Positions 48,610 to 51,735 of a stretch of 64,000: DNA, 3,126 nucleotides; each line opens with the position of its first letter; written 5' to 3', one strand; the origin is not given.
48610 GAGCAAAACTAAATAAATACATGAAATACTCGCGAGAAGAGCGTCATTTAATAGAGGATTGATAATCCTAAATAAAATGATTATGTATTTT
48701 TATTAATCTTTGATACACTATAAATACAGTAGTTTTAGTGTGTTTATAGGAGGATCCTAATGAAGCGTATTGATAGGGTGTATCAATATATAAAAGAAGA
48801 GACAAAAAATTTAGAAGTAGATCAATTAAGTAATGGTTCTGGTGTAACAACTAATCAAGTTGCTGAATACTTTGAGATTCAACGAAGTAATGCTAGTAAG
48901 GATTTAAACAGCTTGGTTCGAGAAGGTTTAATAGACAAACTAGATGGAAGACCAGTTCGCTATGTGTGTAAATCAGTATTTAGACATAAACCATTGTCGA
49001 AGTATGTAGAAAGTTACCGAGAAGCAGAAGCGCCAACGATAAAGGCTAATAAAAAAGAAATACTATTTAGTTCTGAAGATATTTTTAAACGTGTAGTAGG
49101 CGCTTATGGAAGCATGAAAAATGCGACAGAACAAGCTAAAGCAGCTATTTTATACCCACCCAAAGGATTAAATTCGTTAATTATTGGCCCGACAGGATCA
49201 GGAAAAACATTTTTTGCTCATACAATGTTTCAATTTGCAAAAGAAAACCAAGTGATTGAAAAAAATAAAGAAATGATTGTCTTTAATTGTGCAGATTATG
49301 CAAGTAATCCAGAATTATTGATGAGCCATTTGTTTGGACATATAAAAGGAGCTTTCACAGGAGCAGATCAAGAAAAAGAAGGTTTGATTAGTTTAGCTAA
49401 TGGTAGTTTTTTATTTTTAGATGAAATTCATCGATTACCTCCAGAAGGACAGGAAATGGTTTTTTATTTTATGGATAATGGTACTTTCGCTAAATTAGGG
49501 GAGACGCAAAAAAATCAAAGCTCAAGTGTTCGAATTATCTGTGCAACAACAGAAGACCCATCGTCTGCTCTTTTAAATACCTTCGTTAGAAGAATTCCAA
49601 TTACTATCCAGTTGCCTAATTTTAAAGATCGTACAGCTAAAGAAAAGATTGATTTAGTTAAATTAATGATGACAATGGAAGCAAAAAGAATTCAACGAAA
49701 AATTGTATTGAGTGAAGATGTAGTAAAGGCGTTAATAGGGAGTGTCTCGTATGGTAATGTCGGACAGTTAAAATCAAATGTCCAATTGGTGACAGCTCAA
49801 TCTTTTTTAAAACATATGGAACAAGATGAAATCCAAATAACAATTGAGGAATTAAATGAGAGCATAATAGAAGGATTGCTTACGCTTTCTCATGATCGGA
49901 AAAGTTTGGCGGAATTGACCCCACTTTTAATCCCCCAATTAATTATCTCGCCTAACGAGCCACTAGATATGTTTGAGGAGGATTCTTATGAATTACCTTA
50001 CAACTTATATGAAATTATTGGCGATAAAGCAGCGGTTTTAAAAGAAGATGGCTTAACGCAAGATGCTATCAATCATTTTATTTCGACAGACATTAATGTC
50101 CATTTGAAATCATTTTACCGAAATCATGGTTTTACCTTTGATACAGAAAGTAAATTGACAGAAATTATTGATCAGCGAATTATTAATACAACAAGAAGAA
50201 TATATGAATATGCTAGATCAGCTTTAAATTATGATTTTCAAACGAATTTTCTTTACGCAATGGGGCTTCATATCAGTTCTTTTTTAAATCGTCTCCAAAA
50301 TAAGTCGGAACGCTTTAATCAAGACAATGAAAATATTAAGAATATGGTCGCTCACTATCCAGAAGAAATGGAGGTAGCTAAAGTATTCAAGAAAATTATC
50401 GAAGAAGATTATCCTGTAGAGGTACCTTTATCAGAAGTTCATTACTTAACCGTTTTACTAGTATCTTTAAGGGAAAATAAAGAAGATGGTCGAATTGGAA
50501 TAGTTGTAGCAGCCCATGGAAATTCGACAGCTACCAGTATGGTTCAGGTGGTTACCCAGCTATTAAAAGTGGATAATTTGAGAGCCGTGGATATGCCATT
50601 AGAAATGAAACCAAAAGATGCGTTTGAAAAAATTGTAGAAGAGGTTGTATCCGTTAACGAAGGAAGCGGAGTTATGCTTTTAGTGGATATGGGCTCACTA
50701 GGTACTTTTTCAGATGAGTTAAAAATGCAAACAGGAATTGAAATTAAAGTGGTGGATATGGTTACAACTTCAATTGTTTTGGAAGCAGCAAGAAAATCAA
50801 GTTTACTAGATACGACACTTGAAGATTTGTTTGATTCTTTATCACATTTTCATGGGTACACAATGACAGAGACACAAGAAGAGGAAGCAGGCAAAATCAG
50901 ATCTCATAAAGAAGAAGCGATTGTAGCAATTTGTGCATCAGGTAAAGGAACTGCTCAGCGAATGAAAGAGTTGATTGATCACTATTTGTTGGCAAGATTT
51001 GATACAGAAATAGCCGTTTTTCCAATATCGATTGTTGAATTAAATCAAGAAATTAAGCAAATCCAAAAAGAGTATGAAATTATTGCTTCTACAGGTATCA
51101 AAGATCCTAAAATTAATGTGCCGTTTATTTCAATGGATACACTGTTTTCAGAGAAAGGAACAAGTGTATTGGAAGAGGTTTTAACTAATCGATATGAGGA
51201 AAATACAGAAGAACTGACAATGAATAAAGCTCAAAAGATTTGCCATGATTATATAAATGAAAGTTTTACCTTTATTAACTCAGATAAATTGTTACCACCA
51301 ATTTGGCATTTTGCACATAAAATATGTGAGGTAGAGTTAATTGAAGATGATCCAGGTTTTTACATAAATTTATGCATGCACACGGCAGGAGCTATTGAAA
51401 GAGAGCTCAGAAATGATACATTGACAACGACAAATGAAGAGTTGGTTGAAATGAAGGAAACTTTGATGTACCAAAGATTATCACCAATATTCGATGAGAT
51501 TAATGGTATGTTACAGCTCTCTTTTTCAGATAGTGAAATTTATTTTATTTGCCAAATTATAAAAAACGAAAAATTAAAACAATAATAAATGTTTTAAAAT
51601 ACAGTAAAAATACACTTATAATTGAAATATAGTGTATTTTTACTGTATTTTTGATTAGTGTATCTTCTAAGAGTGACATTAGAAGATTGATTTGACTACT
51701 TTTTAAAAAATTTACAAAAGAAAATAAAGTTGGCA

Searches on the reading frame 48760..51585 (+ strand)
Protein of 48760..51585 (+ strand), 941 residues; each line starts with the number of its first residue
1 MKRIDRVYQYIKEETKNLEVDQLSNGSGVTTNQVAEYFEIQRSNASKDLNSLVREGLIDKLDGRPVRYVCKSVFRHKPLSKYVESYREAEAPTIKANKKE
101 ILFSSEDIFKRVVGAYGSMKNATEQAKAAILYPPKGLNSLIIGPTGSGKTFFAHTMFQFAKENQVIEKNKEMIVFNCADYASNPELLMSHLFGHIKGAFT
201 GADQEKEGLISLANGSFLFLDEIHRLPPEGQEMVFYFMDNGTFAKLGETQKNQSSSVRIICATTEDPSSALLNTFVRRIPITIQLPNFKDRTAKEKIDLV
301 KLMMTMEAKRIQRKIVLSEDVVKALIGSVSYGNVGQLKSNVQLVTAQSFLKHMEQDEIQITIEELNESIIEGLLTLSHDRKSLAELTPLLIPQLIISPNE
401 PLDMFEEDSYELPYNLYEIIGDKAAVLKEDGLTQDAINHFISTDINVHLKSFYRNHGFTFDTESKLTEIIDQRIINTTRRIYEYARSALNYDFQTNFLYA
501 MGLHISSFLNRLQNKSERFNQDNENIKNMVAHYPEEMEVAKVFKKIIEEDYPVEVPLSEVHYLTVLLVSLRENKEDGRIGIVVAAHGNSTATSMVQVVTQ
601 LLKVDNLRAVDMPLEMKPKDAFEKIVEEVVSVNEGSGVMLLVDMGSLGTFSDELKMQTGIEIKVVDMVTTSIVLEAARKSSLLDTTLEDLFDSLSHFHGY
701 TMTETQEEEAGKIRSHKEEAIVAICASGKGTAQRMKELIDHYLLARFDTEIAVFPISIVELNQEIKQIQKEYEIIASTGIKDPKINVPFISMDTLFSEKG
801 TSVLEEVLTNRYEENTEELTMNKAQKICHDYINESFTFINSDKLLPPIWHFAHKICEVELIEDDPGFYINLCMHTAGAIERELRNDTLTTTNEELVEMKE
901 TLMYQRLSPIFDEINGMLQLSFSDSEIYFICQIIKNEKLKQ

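Call 58: search_protein_families(library=pfam, max_evalue=0.000001, proteins=[window:48760-51585:+])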
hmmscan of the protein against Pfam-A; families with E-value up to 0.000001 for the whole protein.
window:48760-51585:+ (941 aa): 5 families
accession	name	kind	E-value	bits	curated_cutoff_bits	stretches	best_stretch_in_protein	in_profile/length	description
PF00158.32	Sigma54_activat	-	8.5e-40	136.6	20.2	1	114-277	3-155/168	Sigma-54 interaction domain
PF00874.25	PRD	-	2.5e-24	85.8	23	2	480-569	2-89/90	PRD domain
PF03610.21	EIIA-man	-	1.1e-12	48.6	21.4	1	580-688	1-109/116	PTS system fructose IIA component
PF00004.35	AAA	-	2.3e-08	35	21.2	1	140-283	2-127/131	ATPase family associated with various cellular activities (AAA)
PF07728.20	AAA_5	-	2.5e-07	31.2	22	0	139-276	2-136/139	AAA domain (dynein-related subfamily)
